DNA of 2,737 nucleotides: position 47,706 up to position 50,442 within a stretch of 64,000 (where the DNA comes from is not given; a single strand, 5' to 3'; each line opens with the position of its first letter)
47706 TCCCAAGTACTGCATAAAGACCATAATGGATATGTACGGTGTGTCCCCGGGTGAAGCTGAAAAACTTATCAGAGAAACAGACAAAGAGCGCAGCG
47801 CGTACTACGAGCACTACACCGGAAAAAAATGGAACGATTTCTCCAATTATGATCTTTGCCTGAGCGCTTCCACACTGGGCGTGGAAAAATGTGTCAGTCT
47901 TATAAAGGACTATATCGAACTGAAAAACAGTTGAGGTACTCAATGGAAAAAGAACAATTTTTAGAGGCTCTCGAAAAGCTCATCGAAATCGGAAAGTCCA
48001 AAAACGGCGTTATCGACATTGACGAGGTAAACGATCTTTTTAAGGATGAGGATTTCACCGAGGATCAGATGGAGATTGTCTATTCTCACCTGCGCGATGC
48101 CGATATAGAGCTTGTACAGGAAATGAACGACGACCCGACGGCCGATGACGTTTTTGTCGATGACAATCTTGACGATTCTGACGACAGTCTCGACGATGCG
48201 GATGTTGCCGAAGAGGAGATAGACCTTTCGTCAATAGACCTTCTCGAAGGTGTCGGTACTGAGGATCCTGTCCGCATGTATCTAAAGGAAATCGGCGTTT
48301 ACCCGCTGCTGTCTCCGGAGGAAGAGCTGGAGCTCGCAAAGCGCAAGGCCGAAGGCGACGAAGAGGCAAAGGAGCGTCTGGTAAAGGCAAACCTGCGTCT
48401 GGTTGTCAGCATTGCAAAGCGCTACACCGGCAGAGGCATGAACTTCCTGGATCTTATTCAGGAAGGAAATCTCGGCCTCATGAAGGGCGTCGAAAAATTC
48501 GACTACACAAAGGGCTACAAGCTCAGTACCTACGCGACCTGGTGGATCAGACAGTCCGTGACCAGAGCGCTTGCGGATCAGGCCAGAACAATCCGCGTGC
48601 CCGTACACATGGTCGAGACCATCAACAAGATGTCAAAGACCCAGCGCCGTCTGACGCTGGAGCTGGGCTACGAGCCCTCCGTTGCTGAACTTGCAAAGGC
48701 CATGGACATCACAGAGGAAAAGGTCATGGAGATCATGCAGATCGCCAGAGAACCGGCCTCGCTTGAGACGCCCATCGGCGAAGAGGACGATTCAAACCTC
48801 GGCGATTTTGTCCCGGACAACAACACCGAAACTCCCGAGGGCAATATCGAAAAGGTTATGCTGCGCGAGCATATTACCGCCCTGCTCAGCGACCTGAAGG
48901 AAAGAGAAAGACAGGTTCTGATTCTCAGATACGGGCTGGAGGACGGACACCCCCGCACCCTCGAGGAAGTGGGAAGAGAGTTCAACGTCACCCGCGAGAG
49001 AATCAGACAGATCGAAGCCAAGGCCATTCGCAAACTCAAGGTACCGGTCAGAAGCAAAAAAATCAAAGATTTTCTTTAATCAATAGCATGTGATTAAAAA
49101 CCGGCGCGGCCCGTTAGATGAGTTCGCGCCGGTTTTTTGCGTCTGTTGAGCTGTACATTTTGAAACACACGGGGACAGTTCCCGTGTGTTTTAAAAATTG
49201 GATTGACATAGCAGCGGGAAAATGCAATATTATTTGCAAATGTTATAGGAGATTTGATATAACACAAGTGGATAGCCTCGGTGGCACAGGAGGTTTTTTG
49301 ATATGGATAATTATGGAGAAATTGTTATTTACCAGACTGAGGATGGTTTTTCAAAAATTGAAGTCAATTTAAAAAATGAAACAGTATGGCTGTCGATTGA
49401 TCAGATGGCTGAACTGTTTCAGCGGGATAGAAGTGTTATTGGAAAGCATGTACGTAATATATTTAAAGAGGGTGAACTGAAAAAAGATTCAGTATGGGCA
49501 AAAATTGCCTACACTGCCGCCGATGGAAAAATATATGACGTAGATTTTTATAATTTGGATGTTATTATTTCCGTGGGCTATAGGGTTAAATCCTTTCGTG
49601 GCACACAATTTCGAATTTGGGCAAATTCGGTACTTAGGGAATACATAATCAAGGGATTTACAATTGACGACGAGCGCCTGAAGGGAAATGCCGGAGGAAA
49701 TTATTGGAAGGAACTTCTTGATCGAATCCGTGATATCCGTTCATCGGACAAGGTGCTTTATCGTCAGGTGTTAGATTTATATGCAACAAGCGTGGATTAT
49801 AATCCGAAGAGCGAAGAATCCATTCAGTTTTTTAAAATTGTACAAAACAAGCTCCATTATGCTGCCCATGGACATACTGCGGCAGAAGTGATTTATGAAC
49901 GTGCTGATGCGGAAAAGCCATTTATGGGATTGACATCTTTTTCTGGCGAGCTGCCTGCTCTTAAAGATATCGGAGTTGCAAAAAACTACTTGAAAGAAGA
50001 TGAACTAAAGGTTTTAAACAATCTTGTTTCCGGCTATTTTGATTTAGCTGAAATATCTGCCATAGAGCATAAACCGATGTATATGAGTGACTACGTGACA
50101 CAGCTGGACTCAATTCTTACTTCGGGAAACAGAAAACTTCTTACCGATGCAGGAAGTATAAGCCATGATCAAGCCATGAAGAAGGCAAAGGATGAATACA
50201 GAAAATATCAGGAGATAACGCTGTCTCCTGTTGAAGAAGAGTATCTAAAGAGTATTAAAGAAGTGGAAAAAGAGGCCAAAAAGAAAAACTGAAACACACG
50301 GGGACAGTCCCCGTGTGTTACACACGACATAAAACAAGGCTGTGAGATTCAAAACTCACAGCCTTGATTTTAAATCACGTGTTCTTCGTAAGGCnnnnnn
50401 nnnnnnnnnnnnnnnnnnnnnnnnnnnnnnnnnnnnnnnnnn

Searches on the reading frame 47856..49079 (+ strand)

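Call 41: search_protein_families(library=pfam, proteins=[window:47856-49079:+], max_evalue=0.00001)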
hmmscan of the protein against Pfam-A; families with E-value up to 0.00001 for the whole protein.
window:47856-49079:+ (407 aa): 5 families
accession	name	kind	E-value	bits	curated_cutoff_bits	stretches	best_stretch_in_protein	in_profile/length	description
PF04539.22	Sigma70_r3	-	3.1e-28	98.1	25.3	1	254-328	1-75/78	Sigma-70 region 3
PF04542.20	Sigma70_r2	-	1.1e-23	83.3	24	1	175-245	1-71/71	Sigma-70 region 2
PF04545.22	Sigma70_r4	-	1.2e-20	73.2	24.1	1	343-395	1-49/50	Sigma-70, region 4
PF00140.25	Sigma70_r1_2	-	2.4e-15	56.6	22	1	137-170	1-34/34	Sigma-70 factor, region 1.2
PF03979.19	Sigma70_r1_1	-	3.2e-10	40.3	22.5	1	36-110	4-73/81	Sigma-70 factor, region 1.1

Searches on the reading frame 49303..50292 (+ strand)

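Call 42: search_protein_families(library=pfam, proteins=[window:49303-50292:+], max_evalue=0.00001)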
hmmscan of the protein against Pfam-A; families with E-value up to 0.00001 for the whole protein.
window:49303-50292:+ (329 aa): 1 family
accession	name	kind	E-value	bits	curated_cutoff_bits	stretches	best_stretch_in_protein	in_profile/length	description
PF13310.11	Virulence_RhuM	-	9.5e-105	349.9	33.7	1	63-304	1-246/252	Virulence protein RhuM family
